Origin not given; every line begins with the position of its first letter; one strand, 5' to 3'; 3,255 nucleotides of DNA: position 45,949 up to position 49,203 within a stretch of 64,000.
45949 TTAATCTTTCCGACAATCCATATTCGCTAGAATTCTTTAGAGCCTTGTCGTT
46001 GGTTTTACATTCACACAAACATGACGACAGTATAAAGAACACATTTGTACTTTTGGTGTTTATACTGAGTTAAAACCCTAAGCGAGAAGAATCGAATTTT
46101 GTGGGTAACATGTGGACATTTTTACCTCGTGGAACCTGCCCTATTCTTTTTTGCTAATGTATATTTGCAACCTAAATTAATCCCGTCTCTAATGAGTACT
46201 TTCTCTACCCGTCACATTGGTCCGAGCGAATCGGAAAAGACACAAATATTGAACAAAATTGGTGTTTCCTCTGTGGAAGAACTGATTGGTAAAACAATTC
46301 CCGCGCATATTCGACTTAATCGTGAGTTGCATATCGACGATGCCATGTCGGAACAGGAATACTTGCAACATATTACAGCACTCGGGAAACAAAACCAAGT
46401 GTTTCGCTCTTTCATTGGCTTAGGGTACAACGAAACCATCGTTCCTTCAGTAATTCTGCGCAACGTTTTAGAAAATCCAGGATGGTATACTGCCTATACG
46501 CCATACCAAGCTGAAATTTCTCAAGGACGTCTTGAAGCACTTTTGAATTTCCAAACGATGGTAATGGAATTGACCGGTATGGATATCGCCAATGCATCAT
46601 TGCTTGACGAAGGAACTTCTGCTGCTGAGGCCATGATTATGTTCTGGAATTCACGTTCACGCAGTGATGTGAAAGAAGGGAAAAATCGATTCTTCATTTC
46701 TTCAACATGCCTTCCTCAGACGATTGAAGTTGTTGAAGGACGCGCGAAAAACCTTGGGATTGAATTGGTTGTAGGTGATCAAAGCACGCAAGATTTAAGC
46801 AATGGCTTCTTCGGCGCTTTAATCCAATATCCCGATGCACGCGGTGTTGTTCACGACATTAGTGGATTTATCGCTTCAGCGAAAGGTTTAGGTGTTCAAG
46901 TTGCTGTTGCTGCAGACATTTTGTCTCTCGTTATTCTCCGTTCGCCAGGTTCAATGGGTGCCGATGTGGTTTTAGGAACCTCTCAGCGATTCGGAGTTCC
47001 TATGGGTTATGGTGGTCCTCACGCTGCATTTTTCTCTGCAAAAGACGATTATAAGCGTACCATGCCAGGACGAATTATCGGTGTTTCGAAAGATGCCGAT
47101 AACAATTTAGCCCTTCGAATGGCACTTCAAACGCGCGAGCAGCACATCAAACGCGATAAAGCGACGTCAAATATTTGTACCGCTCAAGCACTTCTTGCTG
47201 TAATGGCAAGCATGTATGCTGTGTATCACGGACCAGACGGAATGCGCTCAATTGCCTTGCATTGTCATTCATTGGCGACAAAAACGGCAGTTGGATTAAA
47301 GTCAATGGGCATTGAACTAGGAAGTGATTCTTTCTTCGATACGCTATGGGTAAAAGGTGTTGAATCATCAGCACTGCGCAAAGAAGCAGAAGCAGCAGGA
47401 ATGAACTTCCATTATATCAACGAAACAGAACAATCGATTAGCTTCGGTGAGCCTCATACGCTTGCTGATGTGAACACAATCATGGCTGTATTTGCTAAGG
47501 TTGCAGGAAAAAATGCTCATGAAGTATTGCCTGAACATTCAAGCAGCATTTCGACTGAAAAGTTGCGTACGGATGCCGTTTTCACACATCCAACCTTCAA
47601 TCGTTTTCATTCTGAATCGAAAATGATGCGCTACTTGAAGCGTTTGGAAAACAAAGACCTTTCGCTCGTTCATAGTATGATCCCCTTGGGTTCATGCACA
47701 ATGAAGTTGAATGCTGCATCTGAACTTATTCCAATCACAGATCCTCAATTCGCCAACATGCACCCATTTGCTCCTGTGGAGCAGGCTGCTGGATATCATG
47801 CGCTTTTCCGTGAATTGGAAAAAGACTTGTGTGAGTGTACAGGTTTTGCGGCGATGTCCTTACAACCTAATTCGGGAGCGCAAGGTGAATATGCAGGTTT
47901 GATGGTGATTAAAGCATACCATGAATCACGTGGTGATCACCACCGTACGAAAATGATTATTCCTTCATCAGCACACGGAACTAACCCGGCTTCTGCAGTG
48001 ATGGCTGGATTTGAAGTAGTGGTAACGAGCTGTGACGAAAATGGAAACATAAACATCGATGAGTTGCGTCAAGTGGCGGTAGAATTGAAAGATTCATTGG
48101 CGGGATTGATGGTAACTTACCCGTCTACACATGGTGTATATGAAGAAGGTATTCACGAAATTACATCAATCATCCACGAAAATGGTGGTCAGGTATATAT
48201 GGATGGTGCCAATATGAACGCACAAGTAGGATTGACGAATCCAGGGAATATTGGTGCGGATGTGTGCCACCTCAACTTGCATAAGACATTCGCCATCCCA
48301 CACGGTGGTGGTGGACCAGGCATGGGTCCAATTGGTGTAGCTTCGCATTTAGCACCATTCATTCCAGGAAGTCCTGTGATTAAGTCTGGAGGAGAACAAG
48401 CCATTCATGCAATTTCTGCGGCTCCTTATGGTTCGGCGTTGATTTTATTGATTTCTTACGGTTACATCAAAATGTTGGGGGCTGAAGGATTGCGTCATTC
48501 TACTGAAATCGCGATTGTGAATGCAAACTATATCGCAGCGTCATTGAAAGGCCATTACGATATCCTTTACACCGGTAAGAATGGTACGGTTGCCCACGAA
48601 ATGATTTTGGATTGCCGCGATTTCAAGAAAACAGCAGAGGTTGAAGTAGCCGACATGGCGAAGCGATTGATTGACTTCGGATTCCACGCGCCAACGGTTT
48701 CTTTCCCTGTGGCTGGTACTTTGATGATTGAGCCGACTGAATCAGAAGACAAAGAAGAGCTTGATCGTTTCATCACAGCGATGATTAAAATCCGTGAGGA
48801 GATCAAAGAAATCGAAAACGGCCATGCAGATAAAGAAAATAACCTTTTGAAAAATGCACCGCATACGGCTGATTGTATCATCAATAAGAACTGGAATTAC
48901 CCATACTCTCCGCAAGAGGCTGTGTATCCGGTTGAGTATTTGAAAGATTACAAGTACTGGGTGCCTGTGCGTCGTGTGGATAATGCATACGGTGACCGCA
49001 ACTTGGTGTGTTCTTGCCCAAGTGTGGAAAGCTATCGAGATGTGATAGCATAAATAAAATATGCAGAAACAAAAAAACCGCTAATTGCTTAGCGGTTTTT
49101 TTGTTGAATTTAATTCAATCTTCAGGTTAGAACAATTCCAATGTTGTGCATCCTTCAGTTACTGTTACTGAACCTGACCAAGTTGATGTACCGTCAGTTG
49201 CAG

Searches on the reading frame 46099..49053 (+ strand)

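Call 53: search_protein_families(library=pfam, proteins=[window:46099-49053:+], max_evalue=0.00001)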
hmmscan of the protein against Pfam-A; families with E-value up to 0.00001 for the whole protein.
window:46099-49053:+ (984 aa): 2 families
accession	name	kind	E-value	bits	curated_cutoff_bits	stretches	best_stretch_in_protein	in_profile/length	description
PF02347.22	GDC-P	-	3.8e-182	606.4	26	2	38-465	2-429/429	Glycine cleavage system P-protein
PF21478.3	GcvP2_C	-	7.4e-60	200.7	27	1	801-922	1-122/122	Glycine dehydrogenase, C-terminal domain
